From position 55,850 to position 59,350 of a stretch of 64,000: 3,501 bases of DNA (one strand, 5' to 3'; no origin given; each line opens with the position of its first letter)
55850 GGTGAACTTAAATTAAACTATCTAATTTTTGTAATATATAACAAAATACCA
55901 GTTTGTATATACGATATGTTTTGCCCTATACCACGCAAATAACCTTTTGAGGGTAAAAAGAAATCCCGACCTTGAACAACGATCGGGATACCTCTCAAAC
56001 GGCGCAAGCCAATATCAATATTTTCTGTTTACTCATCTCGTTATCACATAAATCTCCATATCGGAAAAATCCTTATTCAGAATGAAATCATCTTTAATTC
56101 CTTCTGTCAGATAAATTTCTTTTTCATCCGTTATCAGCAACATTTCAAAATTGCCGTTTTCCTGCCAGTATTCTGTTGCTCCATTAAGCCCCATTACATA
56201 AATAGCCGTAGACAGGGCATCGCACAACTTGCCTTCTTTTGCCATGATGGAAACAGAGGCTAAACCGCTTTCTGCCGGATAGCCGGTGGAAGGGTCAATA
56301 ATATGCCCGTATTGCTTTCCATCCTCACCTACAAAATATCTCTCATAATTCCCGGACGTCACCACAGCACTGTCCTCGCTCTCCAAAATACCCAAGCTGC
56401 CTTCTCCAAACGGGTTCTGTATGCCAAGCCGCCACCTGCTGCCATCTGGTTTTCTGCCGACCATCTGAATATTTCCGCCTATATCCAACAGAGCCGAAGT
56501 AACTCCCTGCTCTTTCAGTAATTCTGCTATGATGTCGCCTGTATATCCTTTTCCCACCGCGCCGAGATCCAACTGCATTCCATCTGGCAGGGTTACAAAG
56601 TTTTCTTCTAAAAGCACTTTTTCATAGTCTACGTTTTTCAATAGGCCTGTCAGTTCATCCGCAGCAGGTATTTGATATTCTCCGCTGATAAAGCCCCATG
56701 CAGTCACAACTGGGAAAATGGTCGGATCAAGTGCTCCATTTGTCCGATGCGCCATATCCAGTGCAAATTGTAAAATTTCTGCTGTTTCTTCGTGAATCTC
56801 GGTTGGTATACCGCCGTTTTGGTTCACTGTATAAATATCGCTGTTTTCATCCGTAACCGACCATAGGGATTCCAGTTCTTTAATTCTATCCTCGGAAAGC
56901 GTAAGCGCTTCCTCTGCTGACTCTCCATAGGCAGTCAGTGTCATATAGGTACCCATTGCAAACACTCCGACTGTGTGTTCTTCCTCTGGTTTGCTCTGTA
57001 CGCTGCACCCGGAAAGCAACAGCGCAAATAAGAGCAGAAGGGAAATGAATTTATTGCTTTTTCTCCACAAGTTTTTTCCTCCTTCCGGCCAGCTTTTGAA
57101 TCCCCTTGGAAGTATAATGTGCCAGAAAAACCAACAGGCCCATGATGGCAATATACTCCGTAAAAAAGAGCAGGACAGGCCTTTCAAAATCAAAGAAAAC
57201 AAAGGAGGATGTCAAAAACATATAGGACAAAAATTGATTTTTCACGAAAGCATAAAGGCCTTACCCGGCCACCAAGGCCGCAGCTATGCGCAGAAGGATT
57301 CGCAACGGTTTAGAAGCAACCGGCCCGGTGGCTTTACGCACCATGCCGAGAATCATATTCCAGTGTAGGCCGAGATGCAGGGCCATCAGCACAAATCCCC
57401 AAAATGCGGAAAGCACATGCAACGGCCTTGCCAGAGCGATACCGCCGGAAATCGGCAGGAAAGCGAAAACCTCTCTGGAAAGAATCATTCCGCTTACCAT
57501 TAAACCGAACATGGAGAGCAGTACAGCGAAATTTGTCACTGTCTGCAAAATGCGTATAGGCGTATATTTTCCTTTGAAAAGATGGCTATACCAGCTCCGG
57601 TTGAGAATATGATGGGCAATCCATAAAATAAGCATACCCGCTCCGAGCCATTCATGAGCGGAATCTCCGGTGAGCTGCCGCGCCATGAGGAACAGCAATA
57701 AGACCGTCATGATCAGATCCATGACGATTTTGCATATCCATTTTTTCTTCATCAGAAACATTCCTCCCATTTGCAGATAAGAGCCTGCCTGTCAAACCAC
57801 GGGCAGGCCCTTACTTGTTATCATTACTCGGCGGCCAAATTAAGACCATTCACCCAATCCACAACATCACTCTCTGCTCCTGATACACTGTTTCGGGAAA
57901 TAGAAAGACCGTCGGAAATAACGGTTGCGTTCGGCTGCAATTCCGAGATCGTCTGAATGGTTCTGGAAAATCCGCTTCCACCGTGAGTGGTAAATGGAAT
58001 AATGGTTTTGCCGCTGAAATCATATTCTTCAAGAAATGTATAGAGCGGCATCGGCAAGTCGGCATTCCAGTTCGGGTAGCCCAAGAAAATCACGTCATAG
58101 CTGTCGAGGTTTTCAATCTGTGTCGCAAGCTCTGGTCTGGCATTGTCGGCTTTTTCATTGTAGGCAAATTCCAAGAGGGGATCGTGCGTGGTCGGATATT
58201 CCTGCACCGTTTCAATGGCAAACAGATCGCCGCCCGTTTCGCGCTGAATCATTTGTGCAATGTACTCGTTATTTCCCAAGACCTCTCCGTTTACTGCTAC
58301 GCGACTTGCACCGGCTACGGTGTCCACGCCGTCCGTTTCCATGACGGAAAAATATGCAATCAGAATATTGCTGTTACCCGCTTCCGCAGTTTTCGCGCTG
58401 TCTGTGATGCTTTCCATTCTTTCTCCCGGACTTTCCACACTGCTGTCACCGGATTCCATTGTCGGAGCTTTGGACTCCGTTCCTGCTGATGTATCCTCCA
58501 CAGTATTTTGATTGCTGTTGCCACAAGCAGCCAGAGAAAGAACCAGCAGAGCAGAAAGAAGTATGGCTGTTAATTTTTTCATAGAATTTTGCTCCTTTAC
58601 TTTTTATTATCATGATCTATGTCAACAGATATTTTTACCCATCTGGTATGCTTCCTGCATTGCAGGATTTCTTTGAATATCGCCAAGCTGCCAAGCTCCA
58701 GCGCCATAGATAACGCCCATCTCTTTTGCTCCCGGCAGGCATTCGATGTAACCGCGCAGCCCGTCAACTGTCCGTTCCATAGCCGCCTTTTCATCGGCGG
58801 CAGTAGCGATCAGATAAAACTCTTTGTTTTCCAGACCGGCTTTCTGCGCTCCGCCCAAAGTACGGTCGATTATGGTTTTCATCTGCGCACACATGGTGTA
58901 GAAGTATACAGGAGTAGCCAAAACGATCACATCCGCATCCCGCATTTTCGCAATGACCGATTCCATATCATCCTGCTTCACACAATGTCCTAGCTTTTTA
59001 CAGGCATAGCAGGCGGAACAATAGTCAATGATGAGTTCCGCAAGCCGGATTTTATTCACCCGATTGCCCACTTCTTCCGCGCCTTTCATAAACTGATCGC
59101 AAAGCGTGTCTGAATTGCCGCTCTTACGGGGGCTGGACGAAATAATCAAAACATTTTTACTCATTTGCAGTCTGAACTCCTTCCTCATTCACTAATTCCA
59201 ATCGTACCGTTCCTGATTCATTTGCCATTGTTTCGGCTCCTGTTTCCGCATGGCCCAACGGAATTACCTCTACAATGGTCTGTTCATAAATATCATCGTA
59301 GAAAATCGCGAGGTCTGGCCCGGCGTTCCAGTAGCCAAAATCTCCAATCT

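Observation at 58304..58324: Flavodoxin-like lipoprotein in which the FMN phosphate-binding loop is replaced by an ApbE-type flavinylation-like motif (DTVAGAS)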

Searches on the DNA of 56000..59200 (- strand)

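Call 55: search_dna_similar(query=window:56000-59200:-, collection=plasmids, mode=near, max_rows=10)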
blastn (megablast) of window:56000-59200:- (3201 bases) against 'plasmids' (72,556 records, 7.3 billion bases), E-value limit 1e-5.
No match.
